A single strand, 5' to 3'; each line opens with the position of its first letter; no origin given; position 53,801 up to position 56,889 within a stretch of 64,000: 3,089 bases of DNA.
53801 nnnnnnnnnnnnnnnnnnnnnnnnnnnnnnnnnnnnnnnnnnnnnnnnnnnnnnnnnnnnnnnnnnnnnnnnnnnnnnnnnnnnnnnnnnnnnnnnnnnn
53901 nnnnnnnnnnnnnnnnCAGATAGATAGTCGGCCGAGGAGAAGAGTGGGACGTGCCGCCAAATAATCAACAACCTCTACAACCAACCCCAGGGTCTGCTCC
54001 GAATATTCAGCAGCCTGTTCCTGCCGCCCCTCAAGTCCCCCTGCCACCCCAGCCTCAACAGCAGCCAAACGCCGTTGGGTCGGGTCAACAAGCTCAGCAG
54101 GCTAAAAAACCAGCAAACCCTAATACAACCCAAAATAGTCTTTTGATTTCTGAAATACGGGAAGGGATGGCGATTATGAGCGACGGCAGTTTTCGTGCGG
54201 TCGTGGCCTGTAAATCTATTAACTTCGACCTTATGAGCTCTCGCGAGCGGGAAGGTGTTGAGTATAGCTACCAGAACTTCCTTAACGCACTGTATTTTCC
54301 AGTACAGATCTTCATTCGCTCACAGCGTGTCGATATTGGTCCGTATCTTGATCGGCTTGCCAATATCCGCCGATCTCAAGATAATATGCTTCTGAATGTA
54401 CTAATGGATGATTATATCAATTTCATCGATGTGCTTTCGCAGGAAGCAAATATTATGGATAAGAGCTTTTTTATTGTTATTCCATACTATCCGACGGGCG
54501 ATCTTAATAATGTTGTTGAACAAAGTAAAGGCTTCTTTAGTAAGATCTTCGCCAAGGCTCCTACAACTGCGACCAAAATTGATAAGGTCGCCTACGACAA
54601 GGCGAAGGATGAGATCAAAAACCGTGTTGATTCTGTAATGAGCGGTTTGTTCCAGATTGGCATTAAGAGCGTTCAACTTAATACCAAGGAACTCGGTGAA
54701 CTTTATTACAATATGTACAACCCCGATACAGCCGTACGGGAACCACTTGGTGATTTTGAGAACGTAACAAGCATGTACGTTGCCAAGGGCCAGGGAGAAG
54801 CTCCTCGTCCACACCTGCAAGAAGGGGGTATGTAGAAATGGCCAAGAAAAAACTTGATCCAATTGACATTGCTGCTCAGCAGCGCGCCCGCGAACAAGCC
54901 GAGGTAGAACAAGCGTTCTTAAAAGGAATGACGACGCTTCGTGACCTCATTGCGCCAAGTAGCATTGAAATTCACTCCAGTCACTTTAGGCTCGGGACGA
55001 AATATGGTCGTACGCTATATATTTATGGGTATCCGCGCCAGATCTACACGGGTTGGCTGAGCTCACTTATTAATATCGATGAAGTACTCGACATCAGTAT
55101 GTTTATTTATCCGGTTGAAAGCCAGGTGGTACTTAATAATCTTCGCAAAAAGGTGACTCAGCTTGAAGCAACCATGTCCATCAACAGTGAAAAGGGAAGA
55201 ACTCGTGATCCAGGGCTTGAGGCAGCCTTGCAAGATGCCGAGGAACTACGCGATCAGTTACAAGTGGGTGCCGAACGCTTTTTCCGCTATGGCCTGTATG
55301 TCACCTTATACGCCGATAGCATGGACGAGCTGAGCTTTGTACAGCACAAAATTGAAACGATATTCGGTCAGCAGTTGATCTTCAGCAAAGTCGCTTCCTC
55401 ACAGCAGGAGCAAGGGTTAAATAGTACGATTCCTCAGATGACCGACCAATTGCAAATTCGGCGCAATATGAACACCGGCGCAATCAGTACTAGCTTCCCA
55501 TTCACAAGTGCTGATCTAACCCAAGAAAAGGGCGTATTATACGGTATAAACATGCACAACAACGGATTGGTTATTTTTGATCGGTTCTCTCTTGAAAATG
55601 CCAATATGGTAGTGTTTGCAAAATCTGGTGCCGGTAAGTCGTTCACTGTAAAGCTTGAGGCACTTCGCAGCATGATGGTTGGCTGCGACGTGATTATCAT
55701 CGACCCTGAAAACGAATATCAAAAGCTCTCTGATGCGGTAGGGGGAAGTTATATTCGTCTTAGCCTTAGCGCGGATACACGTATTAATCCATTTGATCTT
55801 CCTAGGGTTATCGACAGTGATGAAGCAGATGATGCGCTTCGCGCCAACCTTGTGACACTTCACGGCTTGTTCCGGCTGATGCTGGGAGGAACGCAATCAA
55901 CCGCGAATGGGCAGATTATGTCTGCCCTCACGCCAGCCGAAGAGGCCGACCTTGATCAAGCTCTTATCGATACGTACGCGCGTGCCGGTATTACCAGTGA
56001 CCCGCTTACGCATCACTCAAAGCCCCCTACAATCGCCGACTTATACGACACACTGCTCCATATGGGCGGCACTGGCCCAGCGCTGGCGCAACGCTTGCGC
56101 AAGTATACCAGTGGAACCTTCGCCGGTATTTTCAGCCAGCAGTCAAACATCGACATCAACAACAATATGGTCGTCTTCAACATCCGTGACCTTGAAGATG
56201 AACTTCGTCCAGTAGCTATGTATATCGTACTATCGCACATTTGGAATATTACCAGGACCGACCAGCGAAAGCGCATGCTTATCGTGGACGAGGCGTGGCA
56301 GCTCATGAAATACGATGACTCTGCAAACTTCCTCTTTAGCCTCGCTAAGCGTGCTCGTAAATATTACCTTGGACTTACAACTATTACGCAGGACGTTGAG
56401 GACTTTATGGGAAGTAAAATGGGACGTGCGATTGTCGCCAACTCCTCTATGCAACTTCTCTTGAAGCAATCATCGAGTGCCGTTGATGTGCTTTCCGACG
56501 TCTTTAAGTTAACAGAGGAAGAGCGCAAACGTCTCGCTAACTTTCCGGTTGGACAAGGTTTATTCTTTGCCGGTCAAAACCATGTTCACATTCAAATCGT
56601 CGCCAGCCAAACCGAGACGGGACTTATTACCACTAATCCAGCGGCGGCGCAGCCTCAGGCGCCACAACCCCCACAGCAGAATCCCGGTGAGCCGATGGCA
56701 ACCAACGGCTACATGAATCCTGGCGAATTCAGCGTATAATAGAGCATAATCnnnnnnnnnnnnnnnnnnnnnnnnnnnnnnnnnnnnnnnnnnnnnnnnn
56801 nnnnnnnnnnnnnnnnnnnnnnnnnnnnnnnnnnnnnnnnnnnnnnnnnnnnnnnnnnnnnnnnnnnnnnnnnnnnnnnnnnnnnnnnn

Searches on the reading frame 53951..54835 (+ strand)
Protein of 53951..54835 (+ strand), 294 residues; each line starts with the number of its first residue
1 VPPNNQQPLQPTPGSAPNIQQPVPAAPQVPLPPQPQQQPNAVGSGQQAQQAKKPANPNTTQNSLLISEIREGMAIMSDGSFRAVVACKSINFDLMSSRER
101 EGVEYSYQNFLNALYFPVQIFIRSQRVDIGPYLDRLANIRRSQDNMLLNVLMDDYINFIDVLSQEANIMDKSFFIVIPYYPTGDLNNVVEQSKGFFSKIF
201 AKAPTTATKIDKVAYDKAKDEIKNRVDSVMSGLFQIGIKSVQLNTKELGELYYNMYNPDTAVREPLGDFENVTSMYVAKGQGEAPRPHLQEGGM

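Call 6: search_protein_families(library=pfam, max_evalue=0.01, proteins=[window:53951-54835:+])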
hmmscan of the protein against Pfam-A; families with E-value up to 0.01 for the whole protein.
window:53951-54835:+ (294 aa): 0 families

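Call 25: search_protein_families(library=ncbifam, max_evalue=0.01, proteins=[window:53951-54835:+])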
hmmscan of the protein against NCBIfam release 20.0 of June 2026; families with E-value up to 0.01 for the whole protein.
window:53951-54835:+ (294 aa): 2 families
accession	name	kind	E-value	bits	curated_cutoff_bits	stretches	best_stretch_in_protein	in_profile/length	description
NF045975.1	VirB4_plasma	equivalog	4e-06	24.8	590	0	214-260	233-279/894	Mbov_0397 family ICE element conjugal transfer ATPase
NF041427.1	TrsD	subfamily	0.0001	22.2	200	1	57-177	12-142/201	TrsD/TraD family conjugative transfer protein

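Call 36: search_protein_families(library=pfam, max_evalue=10, proteins=[window:53951-54835:+])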
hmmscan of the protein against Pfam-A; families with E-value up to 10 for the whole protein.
window:53951-54835:+ (294 aa): 1 family
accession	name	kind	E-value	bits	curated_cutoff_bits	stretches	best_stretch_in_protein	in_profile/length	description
PF11130.14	TraC_F_IV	-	0.16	11.4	28.1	1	220-265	134-179/375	TraC protein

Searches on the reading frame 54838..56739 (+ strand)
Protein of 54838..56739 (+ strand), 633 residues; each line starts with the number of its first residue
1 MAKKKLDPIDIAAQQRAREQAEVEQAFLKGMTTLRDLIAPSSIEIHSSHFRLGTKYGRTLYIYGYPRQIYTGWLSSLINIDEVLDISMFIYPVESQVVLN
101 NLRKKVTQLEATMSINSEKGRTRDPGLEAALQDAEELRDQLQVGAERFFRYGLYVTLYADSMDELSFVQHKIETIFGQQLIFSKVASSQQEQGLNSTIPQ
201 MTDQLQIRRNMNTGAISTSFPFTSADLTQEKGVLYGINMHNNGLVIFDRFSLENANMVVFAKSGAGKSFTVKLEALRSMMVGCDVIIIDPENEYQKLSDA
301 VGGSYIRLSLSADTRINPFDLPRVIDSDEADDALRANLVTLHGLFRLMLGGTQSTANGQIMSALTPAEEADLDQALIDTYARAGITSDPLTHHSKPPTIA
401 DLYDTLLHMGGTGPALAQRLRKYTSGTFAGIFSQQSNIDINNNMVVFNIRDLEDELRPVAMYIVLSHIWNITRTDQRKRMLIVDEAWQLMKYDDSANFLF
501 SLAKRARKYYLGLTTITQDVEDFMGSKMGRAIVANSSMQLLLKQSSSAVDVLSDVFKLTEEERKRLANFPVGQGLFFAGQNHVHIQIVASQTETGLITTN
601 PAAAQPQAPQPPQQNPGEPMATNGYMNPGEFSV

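Call 6: search_protein_families(library=pfam, max_evalue=0.01, proteins=[window:54838-56739:+])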
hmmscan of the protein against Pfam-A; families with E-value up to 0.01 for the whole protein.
window:54838-56739:+ (633 aa): 4 families
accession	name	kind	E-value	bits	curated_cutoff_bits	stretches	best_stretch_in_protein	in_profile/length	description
PF19044.6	P-loop_TraG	-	1.7e-27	96.5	25.8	2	423-565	192-341/413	TraG P-loop domain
PF12846.13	AAA_10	-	4.1e-11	43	27.5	2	454-575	215-338/362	AAA-like domain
PF01935.23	DUF87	-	1.4e-07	32.2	23.2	1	257-321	26-92/220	Helicase HerA, central domain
PF03135.19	CagE_TrbE_VirB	-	0.0094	16.4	21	0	51-112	60-121/204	CagE, TrbE, VirB family, component of type IV transporter system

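Call 17: find_related_loci(query=window:54838-56739:+, collection=genome_contigs, flank=10000)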
Query window:54838-56739:+ (633 aa) in genome_contigs; peptide patterns used: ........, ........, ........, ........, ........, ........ (x = any residue, [..] = any of these).
600 stretches matched a pattern (row limit reached: there are more); 554 encode a relative of the query (tblastn E <= 1e-3); the best 80 are kept; 80 distinct loci.
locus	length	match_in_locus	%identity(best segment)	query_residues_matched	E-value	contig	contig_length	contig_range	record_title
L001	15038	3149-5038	94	1-630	0e+0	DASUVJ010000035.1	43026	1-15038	MAG TPA_asm: Candidatus Saccharimonadales bacterium isolate SMAG_U1812 k141_944535, whole genome shotgun sequence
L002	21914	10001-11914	91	1-633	0e+0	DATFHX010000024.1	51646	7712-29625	MAG TPA_asm: Candidatus Saccharimonadales bacterium isolate SMAG_U8700 k141_2421138, whole genome shotgun sequence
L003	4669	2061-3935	91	1-633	0e+0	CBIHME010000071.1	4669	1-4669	MAG TPA_asm: uncultured bacterium isolate SRR17255032_binner12_Refined_22 genome assembly, contig: ERZ27337163.4071, who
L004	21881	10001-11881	91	1-633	0e+0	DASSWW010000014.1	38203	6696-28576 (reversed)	MAG TPA_asm: Candidatus Saccharimonadales bacterium isolate SMAG_U633 k141_569724, whole genome shotgun sequence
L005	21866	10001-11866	92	1-628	0e+0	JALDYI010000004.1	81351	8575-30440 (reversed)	MAG: Candidatus Saccharibacteria bacterium isolate MCT-ROC-18 NODE_88_length_81351_cov_7.580139, whole genome shotgun se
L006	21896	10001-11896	90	4-633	0e+0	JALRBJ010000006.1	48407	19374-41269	MAG: Candidatus Saccharimonadia bacterium isolate HM.28 NODE_6_length_48407_cov_4.941858, whole genome shotgun sequence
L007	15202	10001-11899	88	1-633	0e+0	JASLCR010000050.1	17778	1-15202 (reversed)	MAG: Candidatus Saccharimonadales bacterium isolate SHSU_advanced.final.198 k67_16402872, whole genome shotgun sequence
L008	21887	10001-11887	91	1-633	0e+0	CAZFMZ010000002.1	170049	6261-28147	MAG TPA_asm: uncultured Candidatus Saccharibacteria bacterium isolate SRP118108_co1_39 genome assembly, contig: NODE_16_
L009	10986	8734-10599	91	4-633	0e+0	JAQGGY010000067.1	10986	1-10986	MAG: Candidatus Saccharibacteria bacterium isolate RYN_419 scaffold_3725783, whole genome shotgun sequence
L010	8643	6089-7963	90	1-633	0e+0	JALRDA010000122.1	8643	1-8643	MAG: Candidatus Saccharimonadia bacterium isolate JJ.18 JJ_1167089, whole genome shotgun sequence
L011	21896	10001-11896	89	1-633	0e+0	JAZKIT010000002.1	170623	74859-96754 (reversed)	MAG: Patescibacteria group bacterium isolate ADI_DC_SW_02_SPN_11032020-bin060_1 DCSW02SPN_B060_1_000000000002, whole gen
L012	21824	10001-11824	92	4-613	0e+0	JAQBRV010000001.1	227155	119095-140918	MAG: Candidatus Saccharibacteria bacterium isolate RYN_410 scaffold_1563544, whole genome shotgun sequence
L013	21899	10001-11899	88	1-633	0e+0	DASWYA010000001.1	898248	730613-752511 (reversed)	MAG TPA_asm: Candidatus Saccharimonadales bacterium isolate SMAG_U3699 k141_583944, whole genome shotgun sequence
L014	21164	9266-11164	88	1-633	0e+0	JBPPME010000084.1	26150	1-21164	MAG: Candidatus Saccharimonadales bacterium isolate BIOS2019_out_127 k131_1926947, whole genome shotgun sequence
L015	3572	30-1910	88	1-633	0e+0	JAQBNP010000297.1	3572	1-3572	MAG: Flaviaesturariibacter sp. isolate RYN_296 scaffold_1837758, whole genome shotgun sequence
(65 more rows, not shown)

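Call 25: search_protein_families(library=ncbifam, max_evalue=0.01, proteins=[window:54838-56739:+])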
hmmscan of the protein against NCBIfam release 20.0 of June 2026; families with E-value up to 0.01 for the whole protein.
window:54838-56739:+ (633 aa): 12 families
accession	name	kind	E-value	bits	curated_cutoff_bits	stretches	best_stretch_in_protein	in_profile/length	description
NF045971.1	conju_CD1110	equivalog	1.8e-111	373.7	325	1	18-583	172-732/752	VirB4-like conjugal transfer ATPase, CD1110 family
NF045975.1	VirB4_plasma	equivalog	2e-80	270.7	590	1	22-596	282-892/894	Mbov_0397 family ICE element conjugal transfer ATPase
TIGR02746.1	TraC-F-type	equivalog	1.6e-54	185.1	567.05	1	103-575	274-742/800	type IV secretion system protein TraC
TIGR00929.1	VirB4_CagE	subfamily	2.6e-33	115.3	643.1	1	52-573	237-731/792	VirB4 family type IV secretion/conjugal transfer ATPase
NF010278.0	PRK13721.1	subfamily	4.5e-21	74.4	1177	1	124-549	338-766/874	type IV secretion system protein TraC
TIGR03783.1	Bac_Flav_CT_G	subfamily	1.8e-15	55.9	261.55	1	423-566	607-757/829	TraG family conjugative transposon ATPase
NF041017.1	DNA_import_CedB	equivalog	2.9e-12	46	700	2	440-523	431-519/590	DNA import protein CedB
NF010473.0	PRK13898.1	equivalog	1.7e-08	33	1050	1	414-563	577-728/801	type IV secretion system ATPase VirB4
NF052333.1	ATPase_TcpF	exception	6.7e-07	27.6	1100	0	455-577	657-781/813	conjugal transfer ATPase TcpF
NF053655.1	CedD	equivalog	2.3e-06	26.5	600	1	455-582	395-518/527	DNA-translocating ATPase CedD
NF010447.0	PRK13873.1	equivalog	3.1e-06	25.4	1020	1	415-548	574-708/815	conjugal transfer protein TrbE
NF010427.0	PRK13853.1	equivalog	0.0025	15.8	957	1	241-565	411-715/789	type IV secretion system protein VirB4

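Call 54: search_solved_structures(query=window:54838-56739:+, max_evalue=0.001)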
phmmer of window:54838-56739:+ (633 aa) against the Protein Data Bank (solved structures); distinct sequences matched with E-value up to 0.001: 1.
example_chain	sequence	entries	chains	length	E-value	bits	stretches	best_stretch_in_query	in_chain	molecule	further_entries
4ag5_A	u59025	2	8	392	4.1e-49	170.7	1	228-597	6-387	TYPE IV SECRETORY PATHWAY VIRB4 COMPONENTS-LIKE PROTEIN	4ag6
